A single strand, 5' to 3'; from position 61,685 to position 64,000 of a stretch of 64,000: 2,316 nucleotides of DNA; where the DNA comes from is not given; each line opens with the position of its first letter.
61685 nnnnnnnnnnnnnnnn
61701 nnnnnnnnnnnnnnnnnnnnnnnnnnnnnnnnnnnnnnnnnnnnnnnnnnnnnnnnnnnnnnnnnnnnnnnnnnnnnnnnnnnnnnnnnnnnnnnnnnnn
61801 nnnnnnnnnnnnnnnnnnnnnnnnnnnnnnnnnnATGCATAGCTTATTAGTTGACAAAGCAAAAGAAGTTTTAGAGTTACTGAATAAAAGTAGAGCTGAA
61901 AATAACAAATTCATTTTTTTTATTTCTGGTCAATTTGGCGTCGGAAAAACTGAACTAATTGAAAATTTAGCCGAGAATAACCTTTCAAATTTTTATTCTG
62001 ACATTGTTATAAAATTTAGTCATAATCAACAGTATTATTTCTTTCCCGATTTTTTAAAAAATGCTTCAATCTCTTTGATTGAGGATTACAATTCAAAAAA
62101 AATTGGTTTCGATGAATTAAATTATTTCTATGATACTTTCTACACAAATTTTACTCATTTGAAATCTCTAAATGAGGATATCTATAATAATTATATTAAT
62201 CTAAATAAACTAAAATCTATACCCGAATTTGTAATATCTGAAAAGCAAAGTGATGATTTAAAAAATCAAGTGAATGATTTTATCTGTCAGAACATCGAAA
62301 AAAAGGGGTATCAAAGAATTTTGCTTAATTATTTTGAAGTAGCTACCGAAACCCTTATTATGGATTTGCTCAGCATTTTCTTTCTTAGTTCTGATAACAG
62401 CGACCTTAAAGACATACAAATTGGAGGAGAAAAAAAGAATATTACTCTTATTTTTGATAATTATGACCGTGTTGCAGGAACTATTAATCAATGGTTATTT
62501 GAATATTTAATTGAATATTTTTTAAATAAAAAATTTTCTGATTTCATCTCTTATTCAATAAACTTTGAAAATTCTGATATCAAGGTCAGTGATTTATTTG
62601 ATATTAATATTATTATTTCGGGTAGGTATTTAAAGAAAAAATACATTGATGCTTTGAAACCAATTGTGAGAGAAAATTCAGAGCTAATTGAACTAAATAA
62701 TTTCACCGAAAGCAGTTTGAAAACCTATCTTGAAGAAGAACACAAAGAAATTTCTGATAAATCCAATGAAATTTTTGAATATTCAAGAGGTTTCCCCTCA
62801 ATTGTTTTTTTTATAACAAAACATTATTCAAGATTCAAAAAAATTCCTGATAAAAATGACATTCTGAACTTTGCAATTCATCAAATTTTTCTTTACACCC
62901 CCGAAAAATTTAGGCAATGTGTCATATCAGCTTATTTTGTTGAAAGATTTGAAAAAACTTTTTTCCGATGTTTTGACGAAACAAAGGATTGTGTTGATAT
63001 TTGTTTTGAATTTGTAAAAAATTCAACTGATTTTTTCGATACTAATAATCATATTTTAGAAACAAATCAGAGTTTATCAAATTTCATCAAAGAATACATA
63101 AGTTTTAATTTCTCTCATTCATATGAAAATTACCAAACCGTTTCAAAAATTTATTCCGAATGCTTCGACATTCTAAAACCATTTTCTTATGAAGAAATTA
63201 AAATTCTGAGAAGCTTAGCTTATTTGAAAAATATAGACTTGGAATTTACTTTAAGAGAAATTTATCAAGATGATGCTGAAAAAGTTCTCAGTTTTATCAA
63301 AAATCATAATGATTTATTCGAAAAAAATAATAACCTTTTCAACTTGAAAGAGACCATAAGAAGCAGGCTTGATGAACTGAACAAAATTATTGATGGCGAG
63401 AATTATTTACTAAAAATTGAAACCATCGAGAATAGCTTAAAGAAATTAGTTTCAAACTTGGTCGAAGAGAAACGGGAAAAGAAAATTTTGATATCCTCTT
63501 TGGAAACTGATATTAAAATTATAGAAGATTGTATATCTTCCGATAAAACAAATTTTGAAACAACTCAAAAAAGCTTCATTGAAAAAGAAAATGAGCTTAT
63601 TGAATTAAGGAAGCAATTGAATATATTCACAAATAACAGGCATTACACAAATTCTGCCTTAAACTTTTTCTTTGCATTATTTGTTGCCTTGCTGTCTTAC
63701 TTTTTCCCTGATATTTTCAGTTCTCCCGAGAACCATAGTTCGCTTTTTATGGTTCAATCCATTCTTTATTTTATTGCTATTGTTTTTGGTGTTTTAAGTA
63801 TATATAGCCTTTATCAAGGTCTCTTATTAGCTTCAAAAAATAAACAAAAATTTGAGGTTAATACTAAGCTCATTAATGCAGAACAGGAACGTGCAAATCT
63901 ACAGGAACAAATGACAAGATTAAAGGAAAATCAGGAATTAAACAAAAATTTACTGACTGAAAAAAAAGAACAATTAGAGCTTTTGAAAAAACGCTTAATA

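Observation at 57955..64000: Low-GC, tightly packed five-gene block beginning where clpB is truncated: candidate uncharacterised signalling or defence module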

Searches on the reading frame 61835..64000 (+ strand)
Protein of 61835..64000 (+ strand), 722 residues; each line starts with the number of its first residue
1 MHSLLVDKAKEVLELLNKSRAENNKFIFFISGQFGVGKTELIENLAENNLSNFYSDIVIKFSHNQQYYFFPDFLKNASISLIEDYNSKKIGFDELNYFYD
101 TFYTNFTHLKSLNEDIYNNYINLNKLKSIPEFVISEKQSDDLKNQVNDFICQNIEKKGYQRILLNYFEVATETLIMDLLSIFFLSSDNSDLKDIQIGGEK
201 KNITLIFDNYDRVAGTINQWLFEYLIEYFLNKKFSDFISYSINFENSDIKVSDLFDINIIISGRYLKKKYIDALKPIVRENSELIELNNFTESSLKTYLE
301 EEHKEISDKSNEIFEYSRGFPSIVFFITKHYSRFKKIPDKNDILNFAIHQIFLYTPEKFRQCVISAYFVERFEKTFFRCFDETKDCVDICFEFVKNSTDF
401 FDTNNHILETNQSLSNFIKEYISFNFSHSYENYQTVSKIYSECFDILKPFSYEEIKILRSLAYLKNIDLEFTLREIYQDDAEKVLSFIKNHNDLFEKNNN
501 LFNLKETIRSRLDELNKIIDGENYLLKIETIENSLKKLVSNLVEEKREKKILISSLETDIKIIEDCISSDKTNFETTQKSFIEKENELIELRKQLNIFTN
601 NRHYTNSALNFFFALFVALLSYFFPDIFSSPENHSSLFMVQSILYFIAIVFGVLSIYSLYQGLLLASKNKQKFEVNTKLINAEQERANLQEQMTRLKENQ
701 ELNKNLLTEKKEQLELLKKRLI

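Call 6: search_protein_families(library=pfam, proteins=[window:61835-64000:+], max_evalue=0.01)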
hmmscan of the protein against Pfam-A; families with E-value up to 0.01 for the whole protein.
window:61835-64000:+ (722 aa): 0 families

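Call 7: search_protein_families(library=padloc, proteins=[window:61835-64000:+], max_evalue=0.01)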
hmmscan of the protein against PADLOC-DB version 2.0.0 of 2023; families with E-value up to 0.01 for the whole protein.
window:61835-64000:+ (722 aa): 1 family
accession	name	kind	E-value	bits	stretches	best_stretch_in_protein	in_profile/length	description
PDLC04140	mad8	-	0.0049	14.4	0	27-129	29-126/314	mads_8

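Call 9: find_homologous_proteins(query=window:61835-64000:+)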
Query window:61835-64000:+ (722 aa): 7 proteins with E <= 0.001 among 8000 candidates.
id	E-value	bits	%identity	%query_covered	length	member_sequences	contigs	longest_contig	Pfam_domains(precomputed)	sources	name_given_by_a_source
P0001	0.0e+0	1545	100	100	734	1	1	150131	-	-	-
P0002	0.0e+0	1113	70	100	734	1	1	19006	-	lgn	-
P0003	0.0e+0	1112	70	100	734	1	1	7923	-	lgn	-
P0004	0.0e+0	1093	69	100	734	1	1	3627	-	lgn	-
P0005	0.0e+0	1081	69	100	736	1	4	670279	-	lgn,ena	-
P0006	0.0e+0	1077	68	100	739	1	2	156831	-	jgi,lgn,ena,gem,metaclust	metaclust:\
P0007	0.0e+0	1026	65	100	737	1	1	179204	-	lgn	-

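Call 10: find_encoding_contigs(protein=P0001, flank=10000, max_places=4)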
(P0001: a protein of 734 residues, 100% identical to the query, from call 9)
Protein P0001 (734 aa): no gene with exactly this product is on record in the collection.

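Call 11: find_encoding_contigs(protein=P0005, flank=10000, max_places=4)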
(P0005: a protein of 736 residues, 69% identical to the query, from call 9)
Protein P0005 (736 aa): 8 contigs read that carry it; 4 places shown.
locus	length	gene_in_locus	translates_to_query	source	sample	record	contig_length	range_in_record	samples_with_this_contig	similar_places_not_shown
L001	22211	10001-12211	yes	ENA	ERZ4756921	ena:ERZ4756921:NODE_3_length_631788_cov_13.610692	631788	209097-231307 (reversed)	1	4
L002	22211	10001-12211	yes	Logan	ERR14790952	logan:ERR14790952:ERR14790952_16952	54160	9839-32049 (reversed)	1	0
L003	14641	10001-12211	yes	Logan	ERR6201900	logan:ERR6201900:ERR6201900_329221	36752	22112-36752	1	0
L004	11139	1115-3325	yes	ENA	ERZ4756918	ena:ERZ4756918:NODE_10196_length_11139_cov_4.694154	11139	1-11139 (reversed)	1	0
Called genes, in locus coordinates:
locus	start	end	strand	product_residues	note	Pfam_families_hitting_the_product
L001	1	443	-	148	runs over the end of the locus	PF02367:TsaE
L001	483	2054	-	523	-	PF00072:Response_reg, PF08665:PglZ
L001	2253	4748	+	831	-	PF18962:Por_Secre_tail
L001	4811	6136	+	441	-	PF02861:Clp_N, PF01637:ATPase_2 (faint), PF13191:AAA_16 (weak), PF23569:NBD_SMAX1, PF05621:TniB (faint), PF00004:AAA, PF17871:AAA_lid_9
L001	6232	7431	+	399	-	PF00072:Response_reg, PF13487:HD_5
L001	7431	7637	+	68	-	PF06289:FlbD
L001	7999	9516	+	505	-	-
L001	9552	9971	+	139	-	PF13581:HATPase_c_2, PF02518:HATPase_c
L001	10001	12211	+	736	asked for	-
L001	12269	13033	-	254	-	PF23023:Anti-Pycsar_Apyc1, PF00753:Lactamase_B, PF12706:Lactamase_B_2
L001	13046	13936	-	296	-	PF16881:LIAS_N, PF04055:Radical_SAM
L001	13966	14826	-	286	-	PF00140:Sigma70_r1_2, PF04542:Sigma70_r2, PF04539:Sigma70_r3, PF04545:Sigma70_r4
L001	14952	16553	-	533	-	PF22694:CtpB_N-like (weak), PF13180:PDZ_2, PF03572:Peptidase_S41, PF28547:CHD_PDZ-protease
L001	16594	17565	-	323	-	PF13578:Methyltransf_24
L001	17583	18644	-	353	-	-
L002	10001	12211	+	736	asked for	-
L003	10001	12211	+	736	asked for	-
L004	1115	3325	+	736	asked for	-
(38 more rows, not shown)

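Call 13: find_related_loci(query=A1, collection=genome_contigs, flank=10000)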
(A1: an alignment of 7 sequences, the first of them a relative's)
Query A1 (734 aa) in genome_contigs; peptide patterns used: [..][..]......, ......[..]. (x = any residue, [..] = any of these).
599 stretches matched a pattern (row limit reached: there are more); 1 encode a relative of the query (tblastn E <= 1e-3); 1 distinct loci.
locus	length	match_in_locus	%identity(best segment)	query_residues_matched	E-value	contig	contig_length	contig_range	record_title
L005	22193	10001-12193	70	1-729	0e+0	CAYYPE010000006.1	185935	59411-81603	MAG TPA_asm: uncultured Hyphomicrobiales bacterium isolate binchicken_co58_170 genome assembly, contig: NODE_61_length_1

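Call 23: search_protein_representatives(alignment_id=A1)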
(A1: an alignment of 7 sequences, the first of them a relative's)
Query: 7 sequences, 736 profile positions. Proteins with E-value up to 0.001 (for the whole library): 89; up to 1e-10: 79; up to 1e-30: 48. The best 89 are listed.
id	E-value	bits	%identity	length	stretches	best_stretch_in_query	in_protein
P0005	0.0e+00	1447.4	-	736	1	1-736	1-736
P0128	2.1e-95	337.3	-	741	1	10-725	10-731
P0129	2.6e-76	274.1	-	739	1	21-721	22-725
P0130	1.3e-75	271.8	-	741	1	7-730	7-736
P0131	1.3e-75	271.8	-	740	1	13-714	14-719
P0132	2.4e-74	267.6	-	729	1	9-727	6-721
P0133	3.7e-70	253.8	-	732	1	9-725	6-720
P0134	4.2e-70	253.6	-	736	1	6-724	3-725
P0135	5.3e-70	253.3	-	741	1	12-711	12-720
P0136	9.3e-68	245.8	-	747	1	23-718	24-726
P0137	4.0e-66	240.5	-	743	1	8-693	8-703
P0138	1.9e-65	238.2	-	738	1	19-731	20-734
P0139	7.8e-64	232.9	-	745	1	19-710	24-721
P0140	8.8e-63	229.4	-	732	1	21-727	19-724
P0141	5.6e-61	223.4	-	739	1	5-720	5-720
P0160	1.6e-45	172.3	-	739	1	7-724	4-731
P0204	9.5e-12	60.7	-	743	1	7-707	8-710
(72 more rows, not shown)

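Call 24: find_encoding_contigs(protein=P0204, flank=8000, max_places=2)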
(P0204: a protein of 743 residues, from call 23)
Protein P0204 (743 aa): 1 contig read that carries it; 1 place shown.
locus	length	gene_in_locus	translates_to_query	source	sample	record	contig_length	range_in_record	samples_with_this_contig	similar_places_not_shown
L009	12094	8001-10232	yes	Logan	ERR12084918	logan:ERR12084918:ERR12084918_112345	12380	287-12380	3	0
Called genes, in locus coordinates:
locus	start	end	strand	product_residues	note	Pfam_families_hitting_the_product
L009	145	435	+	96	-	-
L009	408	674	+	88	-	PF07262:CdiI (weak)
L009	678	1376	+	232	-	PF00106:adh_short, PF08659:KR, PF13561:adh_short_C2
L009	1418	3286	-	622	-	PF00009:GTP_EFTU, PF01926:MMR_HSR1 (weak), PF22042:EF-G_D2, PF03144:GTP_EFTU_D2, PF00679:EFG_C, PF21018:BipA_C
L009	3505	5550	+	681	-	PF00515:TPR_1 (faint), PF07719:TPR_2 (faint), PF13176:TPR_7 (faint), PF13181:TPR_8 (faint), PF13374:TPR_10 (faint), PF13424:TPR_12, PF00512:HisKA (weak), PF02518:HATPase_c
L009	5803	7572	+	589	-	-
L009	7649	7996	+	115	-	PF13581:HATPase_c_2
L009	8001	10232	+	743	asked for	-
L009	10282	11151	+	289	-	-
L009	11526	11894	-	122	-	-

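Call 25: find_encoding_contigs(protein=P0160, flank=8000, max_places=2)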
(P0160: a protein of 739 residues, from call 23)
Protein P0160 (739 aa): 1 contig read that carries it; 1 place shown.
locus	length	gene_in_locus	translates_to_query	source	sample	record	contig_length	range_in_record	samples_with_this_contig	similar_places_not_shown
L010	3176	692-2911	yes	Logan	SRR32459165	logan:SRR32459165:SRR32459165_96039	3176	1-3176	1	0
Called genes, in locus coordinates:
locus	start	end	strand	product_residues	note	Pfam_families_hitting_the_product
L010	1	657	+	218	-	?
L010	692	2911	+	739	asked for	-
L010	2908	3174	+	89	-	?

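Call 41: search_protein_families(library=ncbifam, proteins=[P0001], max_evalue=0.001)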
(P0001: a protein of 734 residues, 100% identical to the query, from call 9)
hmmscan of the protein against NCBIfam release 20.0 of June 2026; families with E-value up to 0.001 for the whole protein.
P0001 (734 aa): 0 families

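Call 44: predict_structure(alignment_id=A2)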
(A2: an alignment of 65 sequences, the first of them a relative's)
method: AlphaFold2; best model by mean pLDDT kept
length: 734 residues; sequences in the alignment: 65
mean_pLDDT: 89.0   pTM: 0.75
mean pLDDT of the five models: 89.0, 88.9, 88.8, 87.8, 87.7
residues with pLDDT >= 90: 484; 70-90: 204; 50-70: 44; < 50: 2
segments of 3 or more residues with pLDDT < 50: none
pLDDT, mean of each block of 10 residues (from residue 1): 68 75 83 89 82 82 79 88 68 91 95 96 94 90 94 94 95 93 68 67 92 94 94 91 81 92 90 91 91 92 92 94 93 94 95 93 96 96 94 93 92 94 96 97 95 95 91 92 96 91 94 96 94 92 94 95 94 93 90 78 79 88 78 75 89 87 77 86 92 93 95 94 84 47
secondary structure, 60 per line:
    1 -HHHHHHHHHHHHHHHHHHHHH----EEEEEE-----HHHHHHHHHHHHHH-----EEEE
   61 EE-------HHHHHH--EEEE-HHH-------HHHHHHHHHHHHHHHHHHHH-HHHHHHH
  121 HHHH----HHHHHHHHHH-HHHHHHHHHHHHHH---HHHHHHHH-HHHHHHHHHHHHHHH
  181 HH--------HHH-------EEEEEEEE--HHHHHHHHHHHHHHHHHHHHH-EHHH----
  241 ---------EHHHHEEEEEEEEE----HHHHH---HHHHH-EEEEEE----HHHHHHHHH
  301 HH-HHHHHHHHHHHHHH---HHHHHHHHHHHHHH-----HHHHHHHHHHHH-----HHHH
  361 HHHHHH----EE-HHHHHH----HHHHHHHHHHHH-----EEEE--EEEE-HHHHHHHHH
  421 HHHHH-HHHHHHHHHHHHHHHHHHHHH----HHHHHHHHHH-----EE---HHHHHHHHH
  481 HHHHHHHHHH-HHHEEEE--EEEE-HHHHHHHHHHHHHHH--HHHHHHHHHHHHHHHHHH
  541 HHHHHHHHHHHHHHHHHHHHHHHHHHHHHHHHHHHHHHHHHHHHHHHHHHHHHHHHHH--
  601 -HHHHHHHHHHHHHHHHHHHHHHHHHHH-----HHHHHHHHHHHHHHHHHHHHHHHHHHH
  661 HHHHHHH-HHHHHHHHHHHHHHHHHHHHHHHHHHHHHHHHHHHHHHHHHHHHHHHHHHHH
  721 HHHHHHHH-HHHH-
elements in order (helices of 4 or more, strands of 3 or more residues): H2-22 E27-32 H38-51 E57-62 H70-75 E78-81 H93-112 H114-124 H129-138 H140-153 H157-164 H166-182 E201-208 H211-231 H251-254 E255-263 H268-272 H276-280 E282-287 H292-302 H304-317 H321-334 H340-351 H357-366 H374-379 H384-395 E401-404 E407-410 H412-425 H427-447 H452-461 H472-490 E495-498 E501-504 H506-520 H523-598 H602-628 H634-667 H669-728 H730-733

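Call 48: fold_search(model_id=the predicted structure, library=pdb)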
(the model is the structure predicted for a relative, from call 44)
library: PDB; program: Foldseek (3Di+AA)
matches with E <= 10: 424; with E <= 0.001: 0
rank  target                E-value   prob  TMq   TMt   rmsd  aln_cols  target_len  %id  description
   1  7jlv_A                1.5e-03  1.00  0.25  0.39  11.3       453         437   10  Structure of the activated Roq1 resistosome directly recognizing the pathogen effector XopQ (released 2020-12-02)
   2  2qby_A                1.9e-03  1.00  0.24  0.43  10.8       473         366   11  Crystal structure of a heterodimer of Cdc6/Orc1 initiators bound to origin DNA (from S. solfataricus) (released 2007-09-11)
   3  8rfh_A                2.3e-03  1.00  0.19  0.19  15.5       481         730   10  CryoEM structure of the plant helper NLR NRC2 in its resting state (released 2024-01-10)
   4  7tjh_D                3.0e-03  0.99  0.18  0.28  16.2       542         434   12  S. cerevisiae ORC bound to 84 bp ARS1 DNA and Cdc6 (state 1) with flexible Orc6 N-terminal domain (released 2022-10-05)
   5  9fqr_K2               3.1e-03  0.75  0.14  0.04  31.1       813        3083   11  96-nm repeat of axonemal doublet microtubules from bovine sperm (released 2025-03-26)
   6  9ria_B                3.4e-03  1.00  0.27  0.24  10.9       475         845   10  Cryo-EM structure of tomato NRC3-AVRcap1b complex (released 2025-07-23)
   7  7tji_D                4.1e-03  0.98  0.17  0.26  15.5       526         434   12  S. cerevisiae ORC bound to 84 bp ARS1 DNA and Cdc6 (state 2) with flexible Orc6 N-terminal domain (released 2022-10-05)
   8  7k5b_A                6.4e-03  0.57  0.12  0.03  33.0       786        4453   12  Structure of outer-arm dynein bound to microtubule doublet in microtubule binding state 2 (MTBS-2) (released 2021-09-29)
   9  7dfv_A                7.3e-03  1.00  0.25  0.33  11.2       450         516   10  Cryo-EM structure of plant NLR RPP1 tetramer core part (released 2020-12-16)
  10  5v8f_D                7.9e-03  0.97  0.18  0.27  17.2       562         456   12  Structural basis of MCM2-7 replicative helicase loading by ORC-Cdc6 and Cdt1 (released 2017-05-10)
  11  8bx8_A                8.3e-03  0.54  0.12  0.03  33.0       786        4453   12  In situ outer dynein arm from Chlamydomonas reinhardtii in the post-power stroke state (released 2023-05-10)
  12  9ria_C                9.5e-03  1.00  0.27  0.24  11.2       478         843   10  Cryo-EM structure of tomato NRC3-AVRcap1b complex (released 2025-07-23)
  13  7jpo_D                9.5e-03  0.95  0.16  0.26  16.4       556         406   12  ORC-O1AAA: Human Origin Recognition Complex (ORC) with dynamic/unresolved ORC2 WH (released 2020-09-02)
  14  4xgc_D                9.9e-03  0.96  0.16  0.25  16.4       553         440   10  Crystal structure of the eukaryotic origin recognition complex (released 2015-04-01)
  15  1g3i_F                1.1e-02  0.99  0.16  0.30  15.9       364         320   13  CRYSTAL STRUCTURE OF THE HSLUV PROTEASE-CHAPERONE COMPLEX (released 2000-11-22)
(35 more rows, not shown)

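Call 84: search_protein_families(library=pfam, alignment_id=A2, max_evalue=0.1)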
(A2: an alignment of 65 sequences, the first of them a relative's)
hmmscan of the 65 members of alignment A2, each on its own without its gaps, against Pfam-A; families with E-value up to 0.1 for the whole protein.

A. member 1, P0001 (734 aa): 2 families
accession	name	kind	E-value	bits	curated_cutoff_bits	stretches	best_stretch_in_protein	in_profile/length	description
PF13401.12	AAA_22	-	0.05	14.4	27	0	27-55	7-33/130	AAA domain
PF13238.12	AAA_18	-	0.097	13.6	29.4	0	29-59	2-29/128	AAA domain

B. families by the number of members that match (of 65 scanned): 164 families (the first 25 are shown)
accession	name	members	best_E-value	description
PF13401.12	AAA_22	37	2.1e-05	AAA domain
PF13191.12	AAA_16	33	5.7e-06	AAA ATPase domain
PF24883.2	NPHP3_N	29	5.4e-06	Nephrocystin 3, N-terminal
PF25199.1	nSTAND_NTPase5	22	4.1e-06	Novel STAND NTPase 5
PF05729.18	NACHT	17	0.00026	NACHT domain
PF02367.23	TsaE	12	0.0005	Threonylcarbamoyl adenosine biosynthesis protein TsaE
PF00931.28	NB-ARC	12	0.00054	NB-ARC domain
PF07693.20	KAP_NTPase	10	1.3e-09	KAP family P-loop domain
PF01637.24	ATPase_2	9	5.9e-06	ATPase domain predominantly from Archaea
PF05970.20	PIF1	8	1.4e-05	PIF1-like helicase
PF10923.14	BrxC_BrxD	8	0.00013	BREX system ATP-binding protein BrxC/D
PF13173.12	AAA_14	8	0.0066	AAA domain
PF25201.1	nSTAND6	7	0.00017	Novel STAND NTPase 6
PF13238.12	AAA_18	6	0.00057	AAA domain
PF12775.13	AAA_7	6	0.0017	P-loop containing dynein motor region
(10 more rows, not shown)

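Call 91: search_protein_families(library=ncbifam, proteins=[L009:3505-5550:+], max_evalue=1e-10)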
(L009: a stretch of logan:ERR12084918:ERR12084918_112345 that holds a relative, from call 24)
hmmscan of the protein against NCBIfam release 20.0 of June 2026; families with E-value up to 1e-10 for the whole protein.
L009:3505-5550:+ (681 aa): 62 families (the best 25 are shown)
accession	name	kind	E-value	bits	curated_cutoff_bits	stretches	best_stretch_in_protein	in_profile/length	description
NF053520.1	HK_Porph_FimS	equivalog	5.6e-78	262.7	600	1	340-680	283-617/618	sensor histidine kinase FimS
TIGR02956.1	TMAO_torS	equivalog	1.9e-39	135.5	676.5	1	449-679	455-681/967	TMAO reductase system sensor histidine kinase/response regulator TorS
NF046044.1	PnpS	equivalog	4.2e-37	128.1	400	1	444-679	156-390/390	two-component system histidine kinase PnpS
TIGR02966.1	phoR_proteo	equivalog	7.7e-37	127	334.2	1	450-678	106-333/333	phosphate regulon sensor histidine kinase PhoR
NF006800.0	PRK09303.1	equivalog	1.1e-33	116.7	342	1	446-679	139-376/383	histidine kinase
NF033092.0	HK_WalK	equivalog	6.9e-33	114.1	725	1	457-679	371-593/594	cell wall metabolism sensor histidine kinase WalK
NF041735.1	hist_kin_RppB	equivalog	1.1e-32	113.5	400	1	460-679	218-438/438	two-component system sensor histidine kinase RppB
NF008312.0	PRK11100.1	equivalog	1.3e-29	103.4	356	1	460-678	258-472/477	two-component system sensor histidine kinase CreC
NF053855.1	HisKinPhoRBctds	equivalog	2.2e-29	102.4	500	1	461-680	364-583/583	two-component system sensor histidine kinase PhoR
NF045595.1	HK_scytonemin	equivalog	1.3e-28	99.8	865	1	428-680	388-635/637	scytonemin biosynthesis sensor histidine kinase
NF047874.1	MASE3_PAS_HK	subfamily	2.8e-28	99.1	560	1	217-679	149-624/655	MASE3 domain-containing sensor histidine kinase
NF047465.1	hybrid_HK_LvrA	exception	3.9e-28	97.9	1200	1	442-679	186-421/819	hybrid histidine kinase/response regulator LvrA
NF011874.0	PRK15347.1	equivalog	2.9e-27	95.1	852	1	442-679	382-613/921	two component system sensor kinase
NF008302.0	PRK11091.1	equivalog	5.8e-27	94.2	838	1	439-678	266-503/779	aerobic respiration two-component sensor histidine kinase ArcB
NF041947.1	LuxQ_Vibrio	equivalog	1.4e-26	92.7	1200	1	457-679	471-695/843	quorum-sensing autoinducer 2 sensor kinase/phosphatase LuxQ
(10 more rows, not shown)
